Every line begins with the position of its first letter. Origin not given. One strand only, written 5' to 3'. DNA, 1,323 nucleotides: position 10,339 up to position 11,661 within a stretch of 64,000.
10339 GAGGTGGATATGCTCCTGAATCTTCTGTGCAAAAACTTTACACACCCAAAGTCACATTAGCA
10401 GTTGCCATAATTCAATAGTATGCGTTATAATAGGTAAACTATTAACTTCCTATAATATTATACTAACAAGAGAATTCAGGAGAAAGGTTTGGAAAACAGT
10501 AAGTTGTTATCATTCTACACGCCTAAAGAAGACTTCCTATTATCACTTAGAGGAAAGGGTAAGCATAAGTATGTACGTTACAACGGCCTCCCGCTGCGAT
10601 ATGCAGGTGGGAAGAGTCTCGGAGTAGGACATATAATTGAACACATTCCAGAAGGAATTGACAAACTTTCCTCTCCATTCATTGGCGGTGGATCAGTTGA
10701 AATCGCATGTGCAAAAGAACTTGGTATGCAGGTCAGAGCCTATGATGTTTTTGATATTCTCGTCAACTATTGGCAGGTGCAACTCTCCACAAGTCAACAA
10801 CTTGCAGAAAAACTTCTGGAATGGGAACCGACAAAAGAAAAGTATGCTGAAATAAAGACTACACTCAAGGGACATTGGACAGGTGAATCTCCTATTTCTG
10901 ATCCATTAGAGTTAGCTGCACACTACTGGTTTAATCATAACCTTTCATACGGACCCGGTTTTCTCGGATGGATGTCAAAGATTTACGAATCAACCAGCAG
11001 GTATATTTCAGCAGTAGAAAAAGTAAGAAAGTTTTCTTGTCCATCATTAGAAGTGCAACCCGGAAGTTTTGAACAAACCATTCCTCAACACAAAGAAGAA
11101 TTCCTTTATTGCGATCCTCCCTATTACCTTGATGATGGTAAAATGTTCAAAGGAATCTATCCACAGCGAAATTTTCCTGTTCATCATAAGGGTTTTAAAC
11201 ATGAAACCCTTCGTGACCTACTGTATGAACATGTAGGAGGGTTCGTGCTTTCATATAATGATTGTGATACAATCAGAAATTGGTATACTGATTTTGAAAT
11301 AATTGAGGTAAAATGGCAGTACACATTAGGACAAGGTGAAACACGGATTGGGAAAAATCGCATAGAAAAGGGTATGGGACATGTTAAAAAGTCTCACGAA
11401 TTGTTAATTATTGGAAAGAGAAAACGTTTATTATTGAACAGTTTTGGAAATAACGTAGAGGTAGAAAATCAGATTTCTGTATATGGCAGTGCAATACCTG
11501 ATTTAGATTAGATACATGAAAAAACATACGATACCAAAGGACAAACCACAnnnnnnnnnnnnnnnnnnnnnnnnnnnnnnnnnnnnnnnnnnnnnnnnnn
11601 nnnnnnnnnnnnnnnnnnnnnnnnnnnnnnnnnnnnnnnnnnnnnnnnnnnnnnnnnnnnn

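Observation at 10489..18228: Type III-A-like csm operon headed by a Dam-family methyltransferase, with a private leaderless mini-array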

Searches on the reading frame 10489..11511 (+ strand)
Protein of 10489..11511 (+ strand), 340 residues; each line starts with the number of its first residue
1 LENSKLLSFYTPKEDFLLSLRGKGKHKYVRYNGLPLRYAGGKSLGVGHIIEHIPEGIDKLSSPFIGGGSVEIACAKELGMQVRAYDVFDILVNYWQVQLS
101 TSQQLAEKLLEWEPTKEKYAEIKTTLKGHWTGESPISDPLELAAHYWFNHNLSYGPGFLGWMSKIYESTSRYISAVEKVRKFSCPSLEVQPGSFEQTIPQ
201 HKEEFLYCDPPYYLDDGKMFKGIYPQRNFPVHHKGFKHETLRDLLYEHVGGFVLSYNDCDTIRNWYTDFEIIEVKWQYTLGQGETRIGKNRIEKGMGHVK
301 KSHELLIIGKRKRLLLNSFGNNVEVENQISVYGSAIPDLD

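Call 7: search_protein_families(library=pfam, proteins=[window:10489-11511:+], max_evalue=0.01)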
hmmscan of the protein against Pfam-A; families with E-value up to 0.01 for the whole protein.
window:10489-11511:+ (340 aa): 1 family
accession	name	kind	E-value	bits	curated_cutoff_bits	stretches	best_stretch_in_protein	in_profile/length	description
PF02086.21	MethyltransfD12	-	3.9e-34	119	22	1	38-279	1-252/253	D12 class N6 adenine-specific DNA methyltransferase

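Call 8: search_protein_families(library=ncbifam, proteins=[window:10489-11511:+], max_evalue=0.01)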
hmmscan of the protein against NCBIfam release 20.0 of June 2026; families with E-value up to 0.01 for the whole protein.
window:10489-11511:+ (340 aa): 2 families
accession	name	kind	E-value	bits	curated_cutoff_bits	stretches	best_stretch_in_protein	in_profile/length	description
TIGR00571.1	dam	subfamily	7.8e-16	58.5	114.85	2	187-285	157-255/267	Dam family site-specific DNA-(adenine-N6)-methyltransferase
NF008152.0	PRK10904.1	equivalog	1.1e-07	31.5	441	1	194-281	165-252/271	adenine-specific DNA-methyltransferase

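Call 14: find_homologous_proteins(query=window:10489-11511:+, max_evalue=0.00001)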
Query window:10489-11511:+ (340 aa): 4226 proteins with E <= 0.00001 among 5876 candidates; the best 120 are listed.
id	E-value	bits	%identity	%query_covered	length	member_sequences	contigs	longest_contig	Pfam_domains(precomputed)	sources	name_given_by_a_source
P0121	5.9e-211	718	97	92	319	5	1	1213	PF02086.22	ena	-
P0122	8.8e-176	602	82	88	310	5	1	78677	PF02086.22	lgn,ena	-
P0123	4.0e-171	587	81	89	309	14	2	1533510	PF02086.22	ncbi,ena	-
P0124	2.3e-169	581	83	85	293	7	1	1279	PF02086.22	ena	-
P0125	2.8e-169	581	79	88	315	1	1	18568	PF02086.22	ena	-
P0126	1.4e-167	576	78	89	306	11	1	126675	PF02086.22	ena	-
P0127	2.6e-166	571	79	87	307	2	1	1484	PF02086.22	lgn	-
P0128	2.7e-166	571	77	90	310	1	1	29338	PF02086.22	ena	-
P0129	4.6e-166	571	81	85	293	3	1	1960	PF02086.22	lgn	-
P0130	4.6e-166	571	79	88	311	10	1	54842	PF02086.22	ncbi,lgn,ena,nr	ncbi:DNA adenine methylase [Candidatus Poribacteria bacterium]|nr:DNA adenine methylase [Candidatus 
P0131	1.8e-165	569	76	90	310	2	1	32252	PF02086.22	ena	-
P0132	2.2e-165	568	77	90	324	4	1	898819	PF02086.22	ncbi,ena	-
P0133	3.6e-165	568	78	89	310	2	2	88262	PF02086.22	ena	-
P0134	4.0e-165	567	75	91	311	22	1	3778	PF02086.22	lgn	-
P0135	6.3e-165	567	76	91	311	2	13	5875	PF02086.22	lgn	-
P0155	2.5e-158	545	75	86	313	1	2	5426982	PF02086.22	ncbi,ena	-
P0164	7.2e-157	540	74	87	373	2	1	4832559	PF02086.22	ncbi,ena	-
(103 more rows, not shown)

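Call 29: find_encoding_contigs(protein=P0155, flank=8000, max_places=3)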
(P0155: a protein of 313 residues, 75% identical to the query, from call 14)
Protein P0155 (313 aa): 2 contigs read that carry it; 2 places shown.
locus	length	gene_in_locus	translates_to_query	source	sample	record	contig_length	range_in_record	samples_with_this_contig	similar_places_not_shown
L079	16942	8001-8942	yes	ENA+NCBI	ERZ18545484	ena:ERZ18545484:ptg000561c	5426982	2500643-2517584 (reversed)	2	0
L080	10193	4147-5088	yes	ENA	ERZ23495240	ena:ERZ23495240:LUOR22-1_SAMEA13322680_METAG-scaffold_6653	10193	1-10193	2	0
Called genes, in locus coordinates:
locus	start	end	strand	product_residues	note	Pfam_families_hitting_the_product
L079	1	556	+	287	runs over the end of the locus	PF01048:PNP_UDP_1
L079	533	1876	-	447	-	PF00202:Aminotran_3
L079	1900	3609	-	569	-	PF03485:Arg_tRNA_synt_N, PF00750:tRNA-synt_1d, PF05746:DALR_1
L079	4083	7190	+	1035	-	PF08471:Ribonuc_red_2_N, PF02867:Ribonuc_red_lgC, PF12637:TSCPD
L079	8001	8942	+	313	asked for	PF02086:MethyltransfD12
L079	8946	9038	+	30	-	-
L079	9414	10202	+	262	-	-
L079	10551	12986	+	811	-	PF07635:PSCyt1 (weak), PF07626:PSD3, PF07637:PSD5, PF07631:PSD4, PF07627:PSCyt3, PF07624:PSD2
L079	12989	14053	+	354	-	-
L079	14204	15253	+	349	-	PF08450:SGL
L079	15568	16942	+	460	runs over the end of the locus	PF07586:HXXSHH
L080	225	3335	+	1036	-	PF08471:Ribonuc_red_2_N, PF02867:Ribonuc_red_lgC, PF12637:TSCPD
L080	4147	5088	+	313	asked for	PF02086:MethyltransfD12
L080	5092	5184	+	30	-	-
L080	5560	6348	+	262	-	-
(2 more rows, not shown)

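Call 30: find_encoding_contigs(protein=P0164, flank=8000, max_places=3)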
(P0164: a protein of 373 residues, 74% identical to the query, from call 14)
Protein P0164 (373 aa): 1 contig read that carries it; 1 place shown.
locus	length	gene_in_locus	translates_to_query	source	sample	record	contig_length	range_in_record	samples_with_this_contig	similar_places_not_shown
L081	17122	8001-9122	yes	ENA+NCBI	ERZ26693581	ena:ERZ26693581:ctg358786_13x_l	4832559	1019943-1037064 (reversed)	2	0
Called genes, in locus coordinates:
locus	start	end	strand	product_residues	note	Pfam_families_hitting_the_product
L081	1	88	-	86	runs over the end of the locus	-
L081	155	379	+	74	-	-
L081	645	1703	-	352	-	PF26549:Tricorn_N (faint), PF07676:PD40 (faint)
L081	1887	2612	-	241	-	-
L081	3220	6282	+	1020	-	PF08471:Ribonuc_red_2_N, PF02867:Ribonuc_red_lgC, PF12637:TSCPD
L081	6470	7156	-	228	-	-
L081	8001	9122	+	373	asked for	PF02086:MethyltransfD12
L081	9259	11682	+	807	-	PF07635:PSCyt1 (faint), PF07626:PSD3, PF07637:PSD5, PF07631:PSD4, PF07627:PSCyt3, PF07624:PSD2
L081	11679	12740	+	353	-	-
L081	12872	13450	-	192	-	-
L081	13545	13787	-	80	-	-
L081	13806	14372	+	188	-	PF13174:TPR_6 (faint), PF07719:TPR_2 (faint)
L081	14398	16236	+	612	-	PF00456:Transketolase_N, PF13292:DXP_synthase_N (faint), PF00676:E1_dh, PF02779:Transket_pyr, PF02780:Transketolase_C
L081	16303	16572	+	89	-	-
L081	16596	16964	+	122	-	-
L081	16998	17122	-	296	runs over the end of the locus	-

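Call 31: find_encoding_contigs(protein=P0123, flank=8000, max_places=3)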
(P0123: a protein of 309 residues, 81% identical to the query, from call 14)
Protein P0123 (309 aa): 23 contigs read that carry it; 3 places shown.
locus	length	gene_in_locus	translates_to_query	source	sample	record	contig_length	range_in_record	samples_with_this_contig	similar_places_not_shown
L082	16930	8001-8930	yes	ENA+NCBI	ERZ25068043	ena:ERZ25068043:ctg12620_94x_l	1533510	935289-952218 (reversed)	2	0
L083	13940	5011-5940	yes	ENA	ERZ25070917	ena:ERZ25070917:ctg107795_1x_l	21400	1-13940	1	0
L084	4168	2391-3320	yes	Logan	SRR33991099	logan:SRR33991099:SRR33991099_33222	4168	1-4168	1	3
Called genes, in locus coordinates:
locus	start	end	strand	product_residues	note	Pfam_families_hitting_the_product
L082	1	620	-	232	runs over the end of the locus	PF02018:CBM_4_9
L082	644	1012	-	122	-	PF24777:DUF7700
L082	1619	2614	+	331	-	PF04055:Radical_SAM, PF06463:Mob_synth_C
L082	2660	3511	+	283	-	PF14853:Fis1_TPR_C (faint), PF00515:TPR_1 (faint), PF07719:TPR_2 (faint), PF13181:TPR_8 (faint), PF13414:TPR_11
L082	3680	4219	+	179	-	PF13808:DDE_Tnp_1_assoc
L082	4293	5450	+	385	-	PF13546:DDE_5 (weak), PF01609:DDE_Tnp_1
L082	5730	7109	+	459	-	-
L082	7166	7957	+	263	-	PF00005:ABC_tran, PF02463:SMC_N (faint)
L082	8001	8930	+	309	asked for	PF02086:MethyltransfD12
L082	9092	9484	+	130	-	-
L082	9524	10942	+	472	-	PF19295:SufBD_N, PF01458:SUFBD_core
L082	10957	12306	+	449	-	PF19295:SufBD_N (weak), PF01458:SUFBD_core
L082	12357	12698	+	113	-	PF00462:Glutaredoxin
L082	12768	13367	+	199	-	-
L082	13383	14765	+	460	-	PF04313:HSDR_N (faint)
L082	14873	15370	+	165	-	PF04255:DUF433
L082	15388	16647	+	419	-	PF00266:Aminotran_5, PF01053:Cys_Met_Meta_PP (weak), PF01041:DegT_DnrJ_EryC1 (weak)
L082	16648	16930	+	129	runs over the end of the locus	PF01592:NifU_N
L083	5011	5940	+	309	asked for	PF02086:MethyltransfD12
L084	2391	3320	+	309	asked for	PF02086:MethyltransfD12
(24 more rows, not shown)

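Call 78: search_solved_structures(query=window:10489-11511:+, max_evalue=0.001)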
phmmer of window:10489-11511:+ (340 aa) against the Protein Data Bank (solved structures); distinct sequences matched with E-value up to 0.001: 7.
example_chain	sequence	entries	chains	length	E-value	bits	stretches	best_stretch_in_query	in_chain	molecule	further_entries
7m6b_B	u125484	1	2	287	6.2e-13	52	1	36-295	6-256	Site-specific DNA-methyltransferase (adenine-specific)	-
4gbe_D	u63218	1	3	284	6.1e-06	29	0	26-84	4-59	DNA adenine methylase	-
4rtj_A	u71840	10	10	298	1.3e-05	27.9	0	28-84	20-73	DNA adenine methylase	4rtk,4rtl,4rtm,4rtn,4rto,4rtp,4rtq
2ore_D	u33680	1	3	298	1.5e-05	27.7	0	28-84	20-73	DNA adenine methylase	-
2g1p_A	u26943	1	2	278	4.5e-05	26.1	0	204-281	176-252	DNA adenine methylase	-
4gol_D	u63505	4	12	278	5.2e-05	25.9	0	204-281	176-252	DNA adenine methylase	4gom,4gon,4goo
2dpm_A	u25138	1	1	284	7.8e-05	25.3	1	37-286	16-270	PROTEIN (ADENINE-SPECIFIC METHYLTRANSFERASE DPNII 1)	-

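Call 79: search_protein_families(library=padloc, proteins=[window:10489-11511:+], max_evalue=0.001)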
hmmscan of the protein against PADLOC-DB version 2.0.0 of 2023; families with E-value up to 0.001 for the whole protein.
window:10489-11511:+ (340 aa): 13 families
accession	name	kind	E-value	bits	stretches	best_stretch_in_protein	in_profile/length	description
PDLC03281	MTase_II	-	5.1e-118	392.3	1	12-308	11-307/309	Type II methyltransferase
PDLC03247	MTase_II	-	8.4e-30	101.9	1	35-294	5-256/282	Type II methyltransferase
PDLC03294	MTase_II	-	2.4e-20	71.3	2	36-122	8-95/272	Type II methyltransferase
PDLC03717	oMTase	-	1.4e-16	58.8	1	35-290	5-255/285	orphan methyltransferase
PDLC03735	oMTase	-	7.7e-15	53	2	190-276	174-260/284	orphan methyltransferase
PDLC03729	oMTase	-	6.6e-13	46.8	1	192-282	163-253/275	orphan methyltransferase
PDLC04018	PD-Lambda-5_B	-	7e-13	46.5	1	200-282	186-259/291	-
PDLC03383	MTase_II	-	2.8e-08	31.5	1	30-97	16-80/318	Type II methyltransferase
PDLC03302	MTase_II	-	7.8e-07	26.2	1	36-127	363-454/626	Type II methyltransferase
PDLC03266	MTase_II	-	3.6e-06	24.6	0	36-108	18-92/285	Type II methyltransferase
PDLC03287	MTase_II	-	5.8e-06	23.4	1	25-217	356-555/646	Type II methyltransferase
PDLC03261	MTase_II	-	1.8e-05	21.2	1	36-124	28-113/643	Type II methyltransferase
PDLC03358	MTase_II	-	0.00084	16.7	0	201-279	189-258/301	Type II methyltransferase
